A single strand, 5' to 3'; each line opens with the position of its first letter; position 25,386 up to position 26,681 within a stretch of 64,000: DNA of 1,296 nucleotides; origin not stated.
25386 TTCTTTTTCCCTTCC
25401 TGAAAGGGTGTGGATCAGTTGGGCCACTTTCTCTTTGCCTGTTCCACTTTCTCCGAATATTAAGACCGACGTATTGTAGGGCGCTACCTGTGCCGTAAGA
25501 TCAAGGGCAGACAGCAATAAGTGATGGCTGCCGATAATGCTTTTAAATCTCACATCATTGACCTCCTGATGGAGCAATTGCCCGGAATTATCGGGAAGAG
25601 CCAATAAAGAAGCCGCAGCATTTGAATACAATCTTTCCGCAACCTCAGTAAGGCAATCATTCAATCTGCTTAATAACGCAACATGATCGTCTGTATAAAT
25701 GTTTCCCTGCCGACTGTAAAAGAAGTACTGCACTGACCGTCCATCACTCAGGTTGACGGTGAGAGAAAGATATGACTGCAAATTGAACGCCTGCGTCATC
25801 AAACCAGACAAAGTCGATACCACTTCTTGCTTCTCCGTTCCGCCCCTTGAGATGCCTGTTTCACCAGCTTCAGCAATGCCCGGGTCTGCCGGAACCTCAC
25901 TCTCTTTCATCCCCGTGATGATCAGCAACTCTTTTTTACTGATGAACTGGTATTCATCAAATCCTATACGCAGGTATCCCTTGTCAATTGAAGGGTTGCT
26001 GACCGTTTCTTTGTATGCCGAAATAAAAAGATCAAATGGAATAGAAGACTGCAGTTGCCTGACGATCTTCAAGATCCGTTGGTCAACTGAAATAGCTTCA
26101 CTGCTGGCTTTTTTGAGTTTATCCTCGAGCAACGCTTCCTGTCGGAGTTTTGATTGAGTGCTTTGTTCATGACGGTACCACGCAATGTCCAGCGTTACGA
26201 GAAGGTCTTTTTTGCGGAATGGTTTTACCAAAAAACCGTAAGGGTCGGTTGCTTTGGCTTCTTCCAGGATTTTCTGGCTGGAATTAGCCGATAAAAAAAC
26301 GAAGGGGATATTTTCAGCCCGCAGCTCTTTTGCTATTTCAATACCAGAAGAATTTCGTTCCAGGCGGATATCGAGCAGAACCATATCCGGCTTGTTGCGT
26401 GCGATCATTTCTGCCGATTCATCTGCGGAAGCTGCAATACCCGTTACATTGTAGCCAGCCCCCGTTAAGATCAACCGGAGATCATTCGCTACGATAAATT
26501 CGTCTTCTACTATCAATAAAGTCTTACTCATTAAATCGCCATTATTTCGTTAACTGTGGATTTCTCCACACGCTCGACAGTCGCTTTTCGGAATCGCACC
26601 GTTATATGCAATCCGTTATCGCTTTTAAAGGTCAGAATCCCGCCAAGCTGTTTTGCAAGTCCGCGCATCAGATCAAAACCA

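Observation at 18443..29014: Module 1: TPR sensor kinase plus sigma54 activator, followed by a four-hydrolase/AraC operon and a secreted isochorismatase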

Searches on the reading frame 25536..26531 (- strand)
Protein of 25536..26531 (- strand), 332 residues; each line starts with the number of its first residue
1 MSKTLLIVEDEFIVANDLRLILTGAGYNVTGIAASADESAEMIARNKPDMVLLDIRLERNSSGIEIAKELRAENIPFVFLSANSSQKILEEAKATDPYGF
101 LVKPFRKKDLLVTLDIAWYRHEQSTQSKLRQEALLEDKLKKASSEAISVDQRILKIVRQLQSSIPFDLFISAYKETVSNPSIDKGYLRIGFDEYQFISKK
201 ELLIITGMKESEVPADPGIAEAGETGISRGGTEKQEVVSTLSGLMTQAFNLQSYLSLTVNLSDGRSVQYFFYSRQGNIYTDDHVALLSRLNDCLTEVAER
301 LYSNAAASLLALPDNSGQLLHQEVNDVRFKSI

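Call 27: find_homologous_proteins(query=window:25536-26531:-, max_evalue=0.00001)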
Query seq(332 aa) (332 aa): 2105 proteins with E <= 0.00001 among 8000 candidates; the best 120 are listed.
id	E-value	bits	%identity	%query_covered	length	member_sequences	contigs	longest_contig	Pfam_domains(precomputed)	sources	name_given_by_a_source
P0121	1.6e-121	423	72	84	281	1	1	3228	PF00072.31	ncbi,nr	ncbi:MAG: response regulator, partial [Chitinophagaceae bacterium]|nr:response regulator [Chitinopha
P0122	2.2e-91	324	54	90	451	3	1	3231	PF00158.33,PF14532.13,PF07728.21,PF00072.31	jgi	-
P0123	3.4e-91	324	55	90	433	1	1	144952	PF00158.33,PF00072.31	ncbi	-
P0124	1.3e-85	305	52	91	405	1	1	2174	PF00158.33,PF00072.31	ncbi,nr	ncbi:MAG TPA: response regulator, partial [Chitinophagaceae bacterium]|nr:response regulator [Chitin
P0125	6.7e-84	300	50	93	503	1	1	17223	PF00158.33,PF14532.13,PF07728.21,PF00072.31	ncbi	-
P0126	1.5e-80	289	47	96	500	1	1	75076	PF00158.33,PF14532.13,PF07728.21,PF00072.31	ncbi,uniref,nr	ncbi:sigma 54-interacting transcriptional regulator [Dyadobacter sp. CY261]|uniref:sigma 54-interact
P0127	6.5e-80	287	48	92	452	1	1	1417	PF00158.33,PF14532.13,PF00072.31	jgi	-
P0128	1.7e-74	269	62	64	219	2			PF00072.31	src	-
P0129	3.8e-73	264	60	64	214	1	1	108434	PF00072.31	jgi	jgi:response regulator of citrate/malate metabolism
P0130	1.2e-68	250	45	92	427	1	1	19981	PF00158.33,PF14532.13,PF00072.31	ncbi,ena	-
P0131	2.2e-68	249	58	63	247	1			PF00072.31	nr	nr:response regulator [Spirosoma endbachense]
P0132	2.3e-68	249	46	89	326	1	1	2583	PF00072.31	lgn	-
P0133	3.4e-68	248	45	92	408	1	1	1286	PF00158.33,PF14532.13,PF00072.31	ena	-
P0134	4.6e-68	248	45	96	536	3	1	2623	PF00158.33,PF00493.30,PF14532.13,PF07728.21,PF00072.31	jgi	-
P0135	1.9e-67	246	42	91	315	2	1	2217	PF00072.31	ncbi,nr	ncbi:MAG TPA: response regulator, partial [Puia sp.]|nr:response regulator [Puia sp.]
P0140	1.6e-66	243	43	93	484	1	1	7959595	PF00158.33,PF14532.13,PF07728.21,PF00072.31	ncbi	-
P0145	4.5e-65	238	47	88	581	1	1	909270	PF00158.33,PF25601.2,PF14532.13,PF07728.21,PF00072.31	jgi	jgi:DNA-binding NtrC family response regulator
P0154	8.4e-62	227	44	91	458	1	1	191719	PF00158.33,PF14532.13,PF07728.21,PF00072.31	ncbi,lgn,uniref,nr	ncbi:sigma 54-interacting transcriptional regulator [Parafilimonas terrae]|uniref:Response regulator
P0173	1.2e-55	207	38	91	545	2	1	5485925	PF00158.33,PF07724.21,PF00004.36,PF14532.13,PF07728.21,PF00072.31,PF01078.28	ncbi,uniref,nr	ncbi:sigma 54-interacting transcriptional regulator [Mucilaginibacter terrae]|uniref:DNA-binding Ntr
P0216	1.0e-45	174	36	89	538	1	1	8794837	PF00158.33,PF00004.36,PF14532.13,PF07728.21,PF00072.31,PF01078.28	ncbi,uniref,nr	ncbi:sigma 54-interacting transcriptional regulator [Spirosoma pollinicola]|uniref:sigma 54-interact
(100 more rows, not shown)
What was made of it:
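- On GAF domain (middle domain of the activator): JGI names some homologues "regulator with GAF, ATPase and Fis domain" (call 27).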

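Call 28: find_encoding_contigs(protein=P0145, flank=10000, max_places=1)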
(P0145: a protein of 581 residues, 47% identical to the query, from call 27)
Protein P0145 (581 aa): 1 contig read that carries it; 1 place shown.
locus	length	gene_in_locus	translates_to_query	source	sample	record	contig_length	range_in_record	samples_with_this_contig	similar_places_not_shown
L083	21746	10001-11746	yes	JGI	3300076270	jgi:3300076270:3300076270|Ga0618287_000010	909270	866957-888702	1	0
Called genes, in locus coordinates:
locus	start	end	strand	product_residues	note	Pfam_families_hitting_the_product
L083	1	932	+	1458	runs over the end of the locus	PF00873:ACR_tran, PF02321:OEP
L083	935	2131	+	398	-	PF25919:BSH_CusB (faint), PF25917:BSH_RND, PF25973:BSH_CzcB, PF25944:Beta-barrel_RND (weak), PF25954:Beta-barrel_RND_2 (weak)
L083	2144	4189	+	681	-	PF00122:E1-E2_ATPase, PF00702:Hydrolase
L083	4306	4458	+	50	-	-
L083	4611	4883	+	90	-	-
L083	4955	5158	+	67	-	-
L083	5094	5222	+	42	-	-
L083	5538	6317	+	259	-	PF00561:Abhydrolase_1, PF12146:Hydrolase_4, PF12695:Abhydrolase_5, PF12697:Abhydrolase_6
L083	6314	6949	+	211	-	PF03992:ABM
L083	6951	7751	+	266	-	PF01965:DJ-1_PfpI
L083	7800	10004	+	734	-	PF13374:TPR_10 (faint), PF13424:TPR_12 (weak), PF07536:HWE_HK (weak), PF07568:HisKA_2, PF02518:HATPase_c, PF13581:HATPase_c_2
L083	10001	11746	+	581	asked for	PF00072:Response_reg, PF00158:Sigma54_activat, PF14532:Sigma54_activ_2, PF07728:AAA_5, PF25601:AAA_lid_14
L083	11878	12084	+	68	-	PF13239:2TM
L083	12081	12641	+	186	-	PF07883:Cupin_2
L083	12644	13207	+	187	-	-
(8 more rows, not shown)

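Call 29: find_encoding_contigs(protein=P0173, flank=10000, max_places=1)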
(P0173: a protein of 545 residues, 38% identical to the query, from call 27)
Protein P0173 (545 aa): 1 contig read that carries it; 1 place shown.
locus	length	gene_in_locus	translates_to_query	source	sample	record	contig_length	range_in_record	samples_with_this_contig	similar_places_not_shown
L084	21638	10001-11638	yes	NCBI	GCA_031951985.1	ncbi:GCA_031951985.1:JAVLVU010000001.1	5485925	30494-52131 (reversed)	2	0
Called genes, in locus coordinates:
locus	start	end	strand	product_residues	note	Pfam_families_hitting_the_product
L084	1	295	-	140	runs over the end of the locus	PF12680:SnoaL_2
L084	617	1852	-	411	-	PF12094:DUF3570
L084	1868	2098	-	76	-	PF14086:DUF4266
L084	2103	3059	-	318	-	PF02424:ApbE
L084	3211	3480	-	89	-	PF13899:Thioredoxin_7, PF13098:Thioredoxin_2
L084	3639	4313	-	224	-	PF01292:Ni_hydr_CYTB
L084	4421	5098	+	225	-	PF00072:Response_reg, PF00486:Trans_reg_C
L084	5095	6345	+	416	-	PF00512:HisKA (weak), PF02518:HATPase_c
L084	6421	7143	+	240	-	PF01988:VIT1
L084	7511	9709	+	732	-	PF13181:TPR_8 (faint), PF13424:TPR_12 (faint), PF07568:HisKA_2, PF02518:HATPase_c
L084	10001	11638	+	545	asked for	PF00072:Response_reg, PF00158:Sigma54_activat, PF14532:Sigma54_activ_2, PF01078:Mg_chelatase (faint), PF07724:AAA_2 (weak), PF00004:AAA (weak), PF07728:AAA_5 (weak)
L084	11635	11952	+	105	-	PF25601:AAA_lid_14, PF02954:HTH_8 (weak)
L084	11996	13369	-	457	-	PF13372:Alginate_exp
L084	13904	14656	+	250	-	PF00106:adh_short, PF08659:KR, PF23441:SDR, PF13561:adh_short_C2, PF08643:DUF1776 (weak)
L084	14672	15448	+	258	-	PF00561:Abhydrolase_1 (faint), PF12146:Hydrolase_4 (faint), PF12697:Abhydrolase_6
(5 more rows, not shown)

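Call 30: find_encoding_contigs(protein=P0216, flank=10000, max_places=1)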
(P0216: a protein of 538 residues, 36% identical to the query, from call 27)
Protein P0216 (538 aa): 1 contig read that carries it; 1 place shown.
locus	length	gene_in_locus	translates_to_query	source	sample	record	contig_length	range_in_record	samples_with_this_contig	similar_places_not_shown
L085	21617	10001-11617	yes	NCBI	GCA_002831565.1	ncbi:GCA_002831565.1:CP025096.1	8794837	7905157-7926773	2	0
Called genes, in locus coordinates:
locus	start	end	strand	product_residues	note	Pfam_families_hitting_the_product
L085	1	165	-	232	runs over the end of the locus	PF12146:Hydrolase_4 (weak), PF00561:Abhydrolase_1, PF12695:Abhydrolase_5 (faint), PF12697:Abhydrolase_6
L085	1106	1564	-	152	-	PF03400:DDE_Tnp_IS1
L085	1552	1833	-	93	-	PF03811:Zn_ribbon_InsA, PF12759:HTH_Tnp_IS1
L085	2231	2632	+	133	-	PF12680:SnoaL_2 (weak)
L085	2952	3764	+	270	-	PF00561:Abhydrolase_1, PF12146:Hydrolase_4 (weak), PF12697:Abhydrolase_6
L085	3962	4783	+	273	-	PF00561:Abhydrolase_1, PF12146:Hydrolase_4, PF12697:Abhydrolase_6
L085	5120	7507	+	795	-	PF07719:TPR_2 (faint), PF13432:TPR_16 (faint), PF07536:HWE_HK (faint), PF13424:TPR_12, PF07568:HisKA_2, PF13581:HATPase_c_2 (faint), PF02518:HATPase_c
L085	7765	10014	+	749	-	PF00515:TPR_1 (faint), PF07719:TPR_2 (faint), PF13374:TPR_10 (faint), PF13424:TPR_12, PF07568:HisKA_2, PF02518:HATPase_c (weak)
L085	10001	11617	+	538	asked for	PF00072:Response_reg, PF00158:Sigma54_activat, PF14532:Sigma54_activ_2, PF01078:Mg_chelatase (faint), PF07728:AAA_5, PF00004:AAA (weak)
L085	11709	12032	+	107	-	PF02954:HTH_8 (weak)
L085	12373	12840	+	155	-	-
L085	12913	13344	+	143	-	PF00072:Response_reg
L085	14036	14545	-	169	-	PF00239:Resolvase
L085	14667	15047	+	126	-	-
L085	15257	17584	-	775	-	PF00989:PAS (faint), PF13188:PAS_8 (faint), PF08448:PAS_4 (faint), PF13426:PAS_9 (faint), PF00512:HisKA, PF02518:HATPase_c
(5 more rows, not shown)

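Call 56: predict_structure(alignment_id=A3)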
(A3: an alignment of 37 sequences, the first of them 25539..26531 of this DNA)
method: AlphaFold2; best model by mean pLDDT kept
length: 331 residues; sequences in the alignment: 37
mean_pLDDT: 86.2   pTM: 0.76
mean pLDDT of the five models: 86.2, 84.6, 84.3, 83.3, 82.5
residues with pLDDT >= 90: 218; 70-90: 59; 50-70: 33; < 50: 21
segments of 3 or more residues with pLDDT < 50: 234-236, 313-326, 328-331
pLDDT, mean of each block of 10 residues (from residue 1): 92 97 97 95 96 89 91 94 89 95 96 97 93 97 94 96 96 70 85 92 89 66 67 57 86 93 91 93 93 96 73 48 45 42
secondary structure, 60 per line:
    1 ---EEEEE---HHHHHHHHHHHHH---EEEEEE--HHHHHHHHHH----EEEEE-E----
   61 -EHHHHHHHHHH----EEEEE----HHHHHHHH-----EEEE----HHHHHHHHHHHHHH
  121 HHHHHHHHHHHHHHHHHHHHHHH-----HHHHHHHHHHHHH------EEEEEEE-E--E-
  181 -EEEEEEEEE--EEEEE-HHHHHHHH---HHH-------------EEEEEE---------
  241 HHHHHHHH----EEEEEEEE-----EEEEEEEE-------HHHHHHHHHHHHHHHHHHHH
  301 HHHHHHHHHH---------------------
elements in order: E4-8 H12-24 E28-33 H36-45 E50-54 H63-72 E77-81 H86-93 E99-102 H107-143 H149-161 E168-174 E182-190 E193-197 H199-206 E226-231 H241-248 E253-260 E266-273 H281-310
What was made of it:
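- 24564..26531 (-): Sigma-54 enhancer-binding response regulator EBP1. Order: REC (Asp54), coiled coil, GAF-like domain, AAA+ with GAFTGA at residue 407, weak HTH_8. Its start overlaps the kinase stop (TAATG). AlphaFold model pLDDT 86 (call 56).
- On GAF domain (middle domain of the activator): The model (pLDDT 86) has a long helix followed by an alpha/beta domain (call 56).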

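Call 59: fold_search(model_id=the predicted structure, library=pdb)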
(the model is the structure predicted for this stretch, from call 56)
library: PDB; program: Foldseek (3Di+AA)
matches with E <= 10: 1879; with E <= 0.001: 690
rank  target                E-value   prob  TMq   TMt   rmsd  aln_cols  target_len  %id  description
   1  6oaq_B                9.4e-13  1.00  0.40  0.43  11.6       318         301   15  Crystal structure of a dual sensor histidine kinase in BeF3- bound state (released 2019-09-18)
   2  6ob8_B                2.1e-12  1.00  0.39  0.42  11.7       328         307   15  Crystal structure of a dual sensor histidine kinase in green light illuminated state (released 2019-09-18)
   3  6oaq_A                3.4e-12  1.00  0.41  0.44  11.7       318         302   14  Crystal structure of a dual sensor histidine kinase in BeF3- bound state (released 2019-09-18)
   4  6oap_B                3.4e-12  1.00  0.39  0.42  11.8       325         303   15  Crystal structure of a dual sensor histidine kinase in the green-light absorbing Pg state (released 2019-09-18)
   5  6oap_A                6.6e-12  1.00  0.40  0.43  12.0       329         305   14  Crystal structure of a dual sensor histidine kinase in the green-light absorbing Pg state (released 2019-09-18)
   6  6ob8_A                1.3e-11  1.00  0.40  0.43  12.0       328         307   15  Crystal structure of a dual sensor histidine kinase in green light illuminated state (released 2019-09-18)
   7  6ww6_B                1.1e-10  1.00  0.37  0.61   6.8       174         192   30  Crystal structure of EutV bound to RNA (released 2021-11-24)
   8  6wsh_A                1.6e-10  1.00  0.37  0.62   6.3       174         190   30  Crystal structure of EutV from Enterococcus faecalis (released 2021-05-05)
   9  7pvk_A                4.1e-09  1.00  0.34  0.22   8.2       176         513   22  X-ray structure of dimeric PorX (T272A mutant), in complex with pGpG. (released 2022-12-14)
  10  2gwr                  4.9e-09  1.00  0.33  0.47  10.8       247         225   16  Crystal structure of the response regulator protein mtrA from Mycobacterium Tuberculosis (released 2006-05-23)
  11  7pv7_A                7.0e-09  1.00  0.34  0.22   7.9       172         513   23  Crystal structure of dimeric Porphyromonas gingivalis PorX, a type 9 secretion system response regulator. (released 2022-12-14)
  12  3nhz_A                8.8e-09  1.00  0.33  0.88   1.8       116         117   26  Structure of N-terminal Domain of MtrA (released 2010-08-11)
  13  6oec_J                1.2e-08  1.00  0.36  0.76   3.3       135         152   27  Yeast Spc42 Trimeric Coiled-Coil Amino Acids 181-211 fused to PDB: 3H5I (released 2019-04-24)
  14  6c40_B                1.3e-08  1.00  0.33  0.89   1.8       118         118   30  CheY41PyTyrD54K from Thermotoga maritima (released 2018-10-17)
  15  3nhz_C                1.7e-08  1.00  0.33  0.87   1.8       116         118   26  Structure of N-terminal Domain of MtrA (released 2010-08-11)
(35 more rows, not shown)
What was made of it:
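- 24564..26531 (-): The top Foldseek matches are a REC-GAF dual-sensor kinase, 6oaq (call 59).
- On GAF domain (middle domain of the activator): The top Foldseek hits are a REC-GAF dual-sensor kinase, E 9e-13, but TM is about 0.4 because of domain orientation (call 59).
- REC plus GAF-like fold: calls 56, 59.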

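Call 71: find_encoding_contigs(protein=P0140, flank=9000, max_places=1)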
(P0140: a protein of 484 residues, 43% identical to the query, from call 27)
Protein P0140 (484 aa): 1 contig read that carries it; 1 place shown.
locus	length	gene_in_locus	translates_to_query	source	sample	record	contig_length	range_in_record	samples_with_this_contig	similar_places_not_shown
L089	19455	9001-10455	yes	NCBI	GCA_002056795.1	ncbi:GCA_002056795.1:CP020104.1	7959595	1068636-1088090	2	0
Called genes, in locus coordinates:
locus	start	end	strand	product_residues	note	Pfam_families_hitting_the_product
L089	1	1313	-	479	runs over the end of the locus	PF02321:OEP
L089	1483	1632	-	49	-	-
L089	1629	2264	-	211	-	PF00561:Abhydrolase_1 (faint), PF12695:Abhydrolase_5 (weak), PF12697:Abhydrolase_6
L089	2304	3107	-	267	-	PF23441:SDR (weak), PF00106:adh_short, PF08659:KR, PF13561:adh_short_C2, PF08643:DUF1776 (weak)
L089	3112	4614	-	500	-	PF00171:Aldedh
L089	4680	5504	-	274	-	PF00561:Abhydrolase_1, PF12146:Hydrolase_4, PF12695:Abhydrolase_5, PF12697:Abhydrolase_6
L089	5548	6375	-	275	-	PF00561:Abhydrolase_1 (faint), PF12697:Abhydrolase_6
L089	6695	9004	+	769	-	PF13181:TPR_8 (faint), PF00515:TPR_1 (faint), PF07719:TPR_2 (faint), PF13424:TPR_12, PF13424:TPR_12 (weak), PF07568:HisKA_2, PF13581:HATPase_c_2, PF02518:HATPase_c, +2 more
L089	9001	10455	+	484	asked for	PF00072:Response_reg, PF00158:Sigma54_activat, PF14532:Sigma54_activ_2, PF07728:AAA_5 (weak)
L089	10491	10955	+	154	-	PF25601:AAA_lid_14, PF02954:HTH_8 (weak)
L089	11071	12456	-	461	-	PF00512:HisKA, PF02518:HATPase_c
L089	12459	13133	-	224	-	PF00072:Response_reg, PF00486:Trans_reg_C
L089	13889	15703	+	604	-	PF00069:Pkinase, PF07714:PK_Tyr_Ser-Thr, PF03109:ABC1 (weak), PF08238:Sel1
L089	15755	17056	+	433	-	PF00069:Pkinase, PF07714:PK_Tyr_Ser-Thr, PF03109:ABC1, PF04505:CD225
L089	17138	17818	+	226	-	PF16697:Yop-YscD_cpl, PF00498:FHA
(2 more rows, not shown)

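Call 72: find_encoding_contigs(protein=P0126, flank=9000, max_places=1)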
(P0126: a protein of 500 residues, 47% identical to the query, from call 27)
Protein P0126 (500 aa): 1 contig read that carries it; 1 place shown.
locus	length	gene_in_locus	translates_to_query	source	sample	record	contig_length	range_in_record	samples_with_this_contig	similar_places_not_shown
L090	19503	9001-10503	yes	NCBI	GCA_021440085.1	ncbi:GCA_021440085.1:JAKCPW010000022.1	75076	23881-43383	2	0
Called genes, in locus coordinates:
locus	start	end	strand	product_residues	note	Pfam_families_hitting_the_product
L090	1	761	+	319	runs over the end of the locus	-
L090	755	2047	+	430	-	PF13570:Beta-prop_ACSF4 (faint), PF13360:PQQ_2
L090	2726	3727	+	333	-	PF00196:GerE, PF04545:Sigma70_r4 (faint), PF08281:Sigma70_r4_2 (weak), PF13384:HTH_23 (weak)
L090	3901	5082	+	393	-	-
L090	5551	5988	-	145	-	-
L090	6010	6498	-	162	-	PF00753:Lactamase_B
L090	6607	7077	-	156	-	PF00210:Ferritin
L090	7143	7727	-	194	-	PF04224:DUF417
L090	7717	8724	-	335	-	PF12146:Hydrolase_4 (faint), PF00561:Abhydrolase_1, PF12697:Abhydrolase_6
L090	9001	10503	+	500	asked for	PF00072:Response_reg, PF00158:Sigma54_activat, PF14532:Sigma54_activ_2, PF07728:AAA_5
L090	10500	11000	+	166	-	PF25601:AAA_lid_14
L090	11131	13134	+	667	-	-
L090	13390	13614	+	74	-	PF00550:PP-binding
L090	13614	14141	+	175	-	PF04264:YceI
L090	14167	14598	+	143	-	-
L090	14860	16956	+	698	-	PF11412:DsbD_N, PF02683:DsbD_TM, PF13098:Thioredoxin_2, PF13899:Thioredoxin_7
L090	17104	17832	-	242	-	PF04191:PEMT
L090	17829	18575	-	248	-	PF01209:Ubie_methyltran, PF09243:Rsm22 (weak), PF13847:Methyltransf_31, PF08241:Methyltransf_11, PF08242:Methyltransf_12, PF13649:Methyltransf_25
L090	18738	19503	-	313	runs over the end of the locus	PF14054:DUF4249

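Call 73: find_encoding_contigs(protein=P0154, flank=9000, max_places=1)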
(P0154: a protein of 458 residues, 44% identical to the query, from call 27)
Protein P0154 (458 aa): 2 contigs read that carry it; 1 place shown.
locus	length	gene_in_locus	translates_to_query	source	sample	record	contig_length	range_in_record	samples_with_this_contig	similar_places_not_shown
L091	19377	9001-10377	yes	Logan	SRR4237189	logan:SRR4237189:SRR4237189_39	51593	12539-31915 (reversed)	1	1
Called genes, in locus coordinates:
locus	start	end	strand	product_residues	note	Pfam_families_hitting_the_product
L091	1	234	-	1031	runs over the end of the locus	PF13620:CarboxypepD_reg, PF13715:CarbopepD_reg_2, PF07715:Plug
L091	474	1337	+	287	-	PF00165:HTH_AraC (faint), PF12833:HTH_18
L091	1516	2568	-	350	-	PF00561:Abhydrolase_1, PF12697:Abhydrolase_6 (weak)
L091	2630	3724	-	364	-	PF00578:AhpC-TSA, PF08534:Redoxin, PF13905:Thioredoxin_8 (weak), PF17991:Thioredoxin_10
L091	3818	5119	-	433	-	PF06441:EHN, PF00561:Abhydrolase_1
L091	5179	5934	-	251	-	PF12695:Abhydrolase_5 (weak), PF12697:Abhydrolase_6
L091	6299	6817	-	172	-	PF04397:LytTR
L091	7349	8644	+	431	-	PF06441:EHN, PF00561:Abhydrolase_1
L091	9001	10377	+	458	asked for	PF00072:Response_reg, PF00158:Sigma54_activat, PF14532:Sigma54_activ_2, PF07728:AAA_5 (weak)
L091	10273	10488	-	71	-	-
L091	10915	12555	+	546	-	PF00515:TPR_1 (faint), PF07719:TPR_2 (faint), PF13181:TPR_8 (faint), PF13374:TPR_10 (faint), PF13428:TPR_14 (faint), PF14559:TPR_19 (faint), PF17874:TPR_MalT (faint), PF13424:TPR_12, +1 more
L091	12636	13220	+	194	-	PF07568:HisKA_2, PF13581:HATPase_c_2 (weak), PF02518:HATPase_c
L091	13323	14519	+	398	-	PF07470:Glyco_hydro_88 (weak)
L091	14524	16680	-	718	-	-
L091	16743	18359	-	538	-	PF00884:Sulfatase, PF01663:Phosphodiest (faint), PF16347:SGSH_C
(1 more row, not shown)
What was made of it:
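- Companion genes include AhpC-type peroxiredoxin, Dps, DJ-1, ABM, EHN epoxide hydrolases, aldehyde dehydrogenase, SDR, cupin, YceI, Amidohydro_3 and a porin (calls 28-30, 71-73). The cargo next to the regulator family varies widely between genomes (calls 28-30, 71-73).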
